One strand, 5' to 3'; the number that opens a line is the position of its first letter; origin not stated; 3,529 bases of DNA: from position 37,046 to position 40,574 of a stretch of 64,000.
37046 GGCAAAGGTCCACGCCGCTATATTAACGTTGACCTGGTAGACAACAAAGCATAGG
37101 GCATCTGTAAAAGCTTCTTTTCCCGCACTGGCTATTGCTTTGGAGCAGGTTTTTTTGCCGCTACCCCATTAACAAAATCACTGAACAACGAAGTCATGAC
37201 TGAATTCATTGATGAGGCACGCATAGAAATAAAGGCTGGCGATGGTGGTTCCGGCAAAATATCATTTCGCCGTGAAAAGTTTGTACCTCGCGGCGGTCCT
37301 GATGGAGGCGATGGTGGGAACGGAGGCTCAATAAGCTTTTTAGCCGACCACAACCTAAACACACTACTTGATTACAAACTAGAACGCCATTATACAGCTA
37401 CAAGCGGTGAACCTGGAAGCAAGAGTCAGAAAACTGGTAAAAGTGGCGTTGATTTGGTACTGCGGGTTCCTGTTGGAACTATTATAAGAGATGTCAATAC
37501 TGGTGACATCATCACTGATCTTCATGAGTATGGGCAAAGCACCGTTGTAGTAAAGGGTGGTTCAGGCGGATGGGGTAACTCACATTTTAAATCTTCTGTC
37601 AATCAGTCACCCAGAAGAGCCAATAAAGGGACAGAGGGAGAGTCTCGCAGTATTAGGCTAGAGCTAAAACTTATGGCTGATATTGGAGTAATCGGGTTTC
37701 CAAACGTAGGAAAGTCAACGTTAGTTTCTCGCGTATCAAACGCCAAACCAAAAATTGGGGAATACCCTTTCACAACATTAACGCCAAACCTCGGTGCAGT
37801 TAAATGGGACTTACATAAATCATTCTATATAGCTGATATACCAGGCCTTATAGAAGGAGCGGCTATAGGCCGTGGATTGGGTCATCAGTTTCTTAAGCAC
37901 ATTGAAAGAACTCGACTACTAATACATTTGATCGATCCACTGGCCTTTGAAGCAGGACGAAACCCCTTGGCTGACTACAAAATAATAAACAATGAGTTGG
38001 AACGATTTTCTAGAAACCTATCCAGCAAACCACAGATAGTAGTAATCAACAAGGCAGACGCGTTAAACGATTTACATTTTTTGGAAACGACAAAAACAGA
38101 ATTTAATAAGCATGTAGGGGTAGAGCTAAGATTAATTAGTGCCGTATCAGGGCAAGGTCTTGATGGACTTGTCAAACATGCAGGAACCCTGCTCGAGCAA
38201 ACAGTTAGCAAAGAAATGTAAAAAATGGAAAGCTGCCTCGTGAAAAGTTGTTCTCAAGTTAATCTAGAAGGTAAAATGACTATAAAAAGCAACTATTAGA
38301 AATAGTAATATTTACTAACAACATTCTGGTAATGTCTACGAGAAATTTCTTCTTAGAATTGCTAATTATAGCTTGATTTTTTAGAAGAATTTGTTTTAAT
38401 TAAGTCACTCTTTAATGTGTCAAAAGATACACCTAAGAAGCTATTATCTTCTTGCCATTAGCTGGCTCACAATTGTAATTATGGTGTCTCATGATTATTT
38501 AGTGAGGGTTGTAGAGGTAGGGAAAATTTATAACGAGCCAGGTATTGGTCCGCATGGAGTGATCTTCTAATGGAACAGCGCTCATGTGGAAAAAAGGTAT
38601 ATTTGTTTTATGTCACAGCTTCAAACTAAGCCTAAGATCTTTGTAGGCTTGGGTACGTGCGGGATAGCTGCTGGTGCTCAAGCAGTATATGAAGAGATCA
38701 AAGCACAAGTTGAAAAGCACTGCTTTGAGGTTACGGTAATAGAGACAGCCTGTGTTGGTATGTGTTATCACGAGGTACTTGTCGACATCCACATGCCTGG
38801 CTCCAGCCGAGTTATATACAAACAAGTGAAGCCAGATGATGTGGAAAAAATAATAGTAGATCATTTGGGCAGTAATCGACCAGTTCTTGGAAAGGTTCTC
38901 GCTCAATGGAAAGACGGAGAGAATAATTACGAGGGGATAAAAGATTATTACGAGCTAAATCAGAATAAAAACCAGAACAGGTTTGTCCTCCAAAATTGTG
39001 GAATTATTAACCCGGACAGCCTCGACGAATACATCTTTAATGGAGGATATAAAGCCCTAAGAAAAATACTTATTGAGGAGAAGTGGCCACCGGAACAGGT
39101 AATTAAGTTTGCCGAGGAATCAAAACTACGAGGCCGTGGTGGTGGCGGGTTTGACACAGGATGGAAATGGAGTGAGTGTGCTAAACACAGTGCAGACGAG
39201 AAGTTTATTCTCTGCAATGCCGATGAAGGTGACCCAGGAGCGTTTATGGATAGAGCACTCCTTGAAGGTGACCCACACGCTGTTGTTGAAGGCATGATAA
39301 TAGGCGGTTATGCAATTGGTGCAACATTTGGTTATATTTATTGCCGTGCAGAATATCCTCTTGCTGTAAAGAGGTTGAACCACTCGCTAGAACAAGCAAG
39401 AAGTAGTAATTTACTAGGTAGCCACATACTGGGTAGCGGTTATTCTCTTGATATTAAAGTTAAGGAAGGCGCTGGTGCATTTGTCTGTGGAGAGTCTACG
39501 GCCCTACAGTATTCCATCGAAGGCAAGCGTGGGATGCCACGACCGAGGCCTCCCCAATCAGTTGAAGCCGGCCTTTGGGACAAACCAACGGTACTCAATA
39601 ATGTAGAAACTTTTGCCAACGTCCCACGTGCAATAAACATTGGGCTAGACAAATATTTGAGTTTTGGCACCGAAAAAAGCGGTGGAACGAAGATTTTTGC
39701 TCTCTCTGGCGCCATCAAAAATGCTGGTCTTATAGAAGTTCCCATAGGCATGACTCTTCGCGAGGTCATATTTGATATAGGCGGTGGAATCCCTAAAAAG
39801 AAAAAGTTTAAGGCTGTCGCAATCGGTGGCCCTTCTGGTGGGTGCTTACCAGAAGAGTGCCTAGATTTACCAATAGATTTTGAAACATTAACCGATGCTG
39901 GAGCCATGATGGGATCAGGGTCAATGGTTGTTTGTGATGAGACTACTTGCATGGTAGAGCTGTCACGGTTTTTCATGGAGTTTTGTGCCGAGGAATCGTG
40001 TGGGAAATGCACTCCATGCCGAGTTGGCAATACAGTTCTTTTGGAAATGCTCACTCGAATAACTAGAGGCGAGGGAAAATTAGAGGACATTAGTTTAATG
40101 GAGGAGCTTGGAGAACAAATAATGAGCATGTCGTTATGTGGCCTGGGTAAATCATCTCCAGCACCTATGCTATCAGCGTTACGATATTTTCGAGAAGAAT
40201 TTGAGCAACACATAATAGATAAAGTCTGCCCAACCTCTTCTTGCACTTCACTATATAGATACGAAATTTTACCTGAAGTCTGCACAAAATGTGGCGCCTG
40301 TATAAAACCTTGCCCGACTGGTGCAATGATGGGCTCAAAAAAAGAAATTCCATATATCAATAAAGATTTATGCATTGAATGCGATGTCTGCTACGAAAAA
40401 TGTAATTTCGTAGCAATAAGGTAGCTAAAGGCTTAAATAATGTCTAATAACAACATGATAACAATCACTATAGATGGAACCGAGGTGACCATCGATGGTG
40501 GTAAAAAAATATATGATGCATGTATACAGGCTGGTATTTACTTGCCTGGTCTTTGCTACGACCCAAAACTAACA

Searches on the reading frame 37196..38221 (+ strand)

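Call 45: search_protein_families(library=pfam, proteins=[window:37196-38221:+], max_evalue=0.00001)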
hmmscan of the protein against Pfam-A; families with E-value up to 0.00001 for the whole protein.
window:37196-38221:+ (341 aa): 3 families
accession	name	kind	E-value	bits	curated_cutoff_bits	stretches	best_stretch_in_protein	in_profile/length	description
PF01018.28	GTP1_OBG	-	7.1e-61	204.8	27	1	5-159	1-155/155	GTP1/OBG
PF01926.29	MMR_HSR1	-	1.8e-26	92.9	21.9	1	163-286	2-113/113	50S ribosome-binding GTPase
PF02421.24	FeoB_N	-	3.4e-11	43.3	27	1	163-328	3-155/156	Ferrous iron transport protein B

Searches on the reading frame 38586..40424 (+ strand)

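Call 45: search_protein_families(library=pfam, proteins=[window:38586-40424:+], max_evalue=0.00001)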
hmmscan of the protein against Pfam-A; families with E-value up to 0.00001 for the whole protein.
window:38586-40424:+ (612 aa): 5 families
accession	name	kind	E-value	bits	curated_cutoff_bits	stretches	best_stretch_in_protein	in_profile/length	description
PF01512.22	Complex1_51K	-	5.7e-43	146.8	31.2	1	177-348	2-150/150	Nuo51 FMN-binding domain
PF10589.14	NADH_4Fe-4S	-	3.6e-32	110.5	23.5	1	459-542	2-85/85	NADH-ubiquinone oxidoreductase-F iron-sulfur binding region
PF10531.15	SLBB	-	5.9e-07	29.7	27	1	371-419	2-53/55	SLBB domain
PF13187.11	Fer4_9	-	5.5e-06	26.7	27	1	566-607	2-48/52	4Fe-4S dicluster domain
PF13237.11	Fer4_10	-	8.7e-06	26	25.5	1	561-606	4-52/53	4Fe-4S dicluster domain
